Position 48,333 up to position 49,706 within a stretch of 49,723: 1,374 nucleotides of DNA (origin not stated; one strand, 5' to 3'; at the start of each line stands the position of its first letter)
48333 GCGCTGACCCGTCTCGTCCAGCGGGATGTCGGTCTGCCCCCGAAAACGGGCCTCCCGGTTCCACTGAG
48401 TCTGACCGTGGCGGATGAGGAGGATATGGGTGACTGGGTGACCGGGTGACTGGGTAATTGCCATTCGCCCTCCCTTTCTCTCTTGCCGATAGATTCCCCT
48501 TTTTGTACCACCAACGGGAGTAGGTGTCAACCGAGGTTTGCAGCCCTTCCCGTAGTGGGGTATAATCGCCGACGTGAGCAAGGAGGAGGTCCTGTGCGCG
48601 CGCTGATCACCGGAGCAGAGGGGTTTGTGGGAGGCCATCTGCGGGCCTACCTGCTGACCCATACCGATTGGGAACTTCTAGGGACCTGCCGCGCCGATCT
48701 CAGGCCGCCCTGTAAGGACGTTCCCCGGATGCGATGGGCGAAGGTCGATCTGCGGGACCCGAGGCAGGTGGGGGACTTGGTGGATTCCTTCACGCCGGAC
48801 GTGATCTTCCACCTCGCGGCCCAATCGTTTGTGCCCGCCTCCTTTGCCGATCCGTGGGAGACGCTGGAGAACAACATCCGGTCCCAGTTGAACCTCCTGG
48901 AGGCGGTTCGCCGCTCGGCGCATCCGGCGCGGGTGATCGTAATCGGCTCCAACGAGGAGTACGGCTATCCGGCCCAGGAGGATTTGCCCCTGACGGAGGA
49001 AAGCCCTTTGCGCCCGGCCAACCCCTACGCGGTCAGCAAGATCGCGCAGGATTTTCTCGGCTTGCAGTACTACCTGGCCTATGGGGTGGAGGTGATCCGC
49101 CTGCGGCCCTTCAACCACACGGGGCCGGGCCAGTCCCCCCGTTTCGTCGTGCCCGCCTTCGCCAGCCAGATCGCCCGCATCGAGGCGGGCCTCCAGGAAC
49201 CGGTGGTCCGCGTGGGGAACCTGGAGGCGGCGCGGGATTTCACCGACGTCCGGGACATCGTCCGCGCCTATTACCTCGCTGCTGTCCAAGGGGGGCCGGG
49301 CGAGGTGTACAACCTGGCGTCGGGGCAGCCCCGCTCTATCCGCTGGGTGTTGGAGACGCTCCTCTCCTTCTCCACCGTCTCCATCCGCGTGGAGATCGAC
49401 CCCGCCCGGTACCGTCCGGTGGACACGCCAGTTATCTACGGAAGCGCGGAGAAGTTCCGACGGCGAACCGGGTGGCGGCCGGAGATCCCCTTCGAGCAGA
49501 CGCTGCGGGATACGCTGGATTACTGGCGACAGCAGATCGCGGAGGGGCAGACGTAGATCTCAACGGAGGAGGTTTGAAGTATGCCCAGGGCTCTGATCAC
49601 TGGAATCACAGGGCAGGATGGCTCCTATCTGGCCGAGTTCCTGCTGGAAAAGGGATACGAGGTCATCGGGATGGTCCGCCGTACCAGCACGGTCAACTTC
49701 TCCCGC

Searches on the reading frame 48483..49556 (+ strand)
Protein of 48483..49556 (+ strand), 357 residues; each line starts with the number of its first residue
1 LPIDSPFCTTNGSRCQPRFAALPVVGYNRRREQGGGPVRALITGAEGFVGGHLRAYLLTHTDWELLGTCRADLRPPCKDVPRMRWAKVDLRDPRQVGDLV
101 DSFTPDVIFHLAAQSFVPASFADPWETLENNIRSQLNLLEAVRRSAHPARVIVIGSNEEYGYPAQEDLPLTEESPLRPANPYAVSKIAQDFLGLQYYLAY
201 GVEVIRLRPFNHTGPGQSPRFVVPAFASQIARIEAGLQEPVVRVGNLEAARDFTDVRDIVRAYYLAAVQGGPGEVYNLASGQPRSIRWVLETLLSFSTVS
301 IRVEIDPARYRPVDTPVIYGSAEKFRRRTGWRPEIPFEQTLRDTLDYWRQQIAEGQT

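Call 66: search_protein_families(library=pfam, proteins=[window:48483-49556:+], max_evalue=0.0001)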
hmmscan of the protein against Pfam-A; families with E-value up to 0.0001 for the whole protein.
window:48483-49556:+ (357 aa): 4 families
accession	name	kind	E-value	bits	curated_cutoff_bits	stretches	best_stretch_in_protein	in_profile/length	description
PF16363.11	GDP_Man_Dehyd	-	2.1e-67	228.4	27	1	41-344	1-332/332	GDP-mannose 4,6 dehydratase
PF01370.27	Epimerase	-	2.6e-54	184.6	20.9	1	40-279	1-240/240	NAD dependent epimerase/dehydratase family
PF02719.21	Polysacc_synt_2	-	1.5e-08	34.6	20.2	1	88-146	61-119/293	Polysaccharide biosynthesis protein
PF04321.23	RmlD_sub_bind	-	1.7e-08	34.4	27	1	39-188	2-131/287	RmlD substrate binding domain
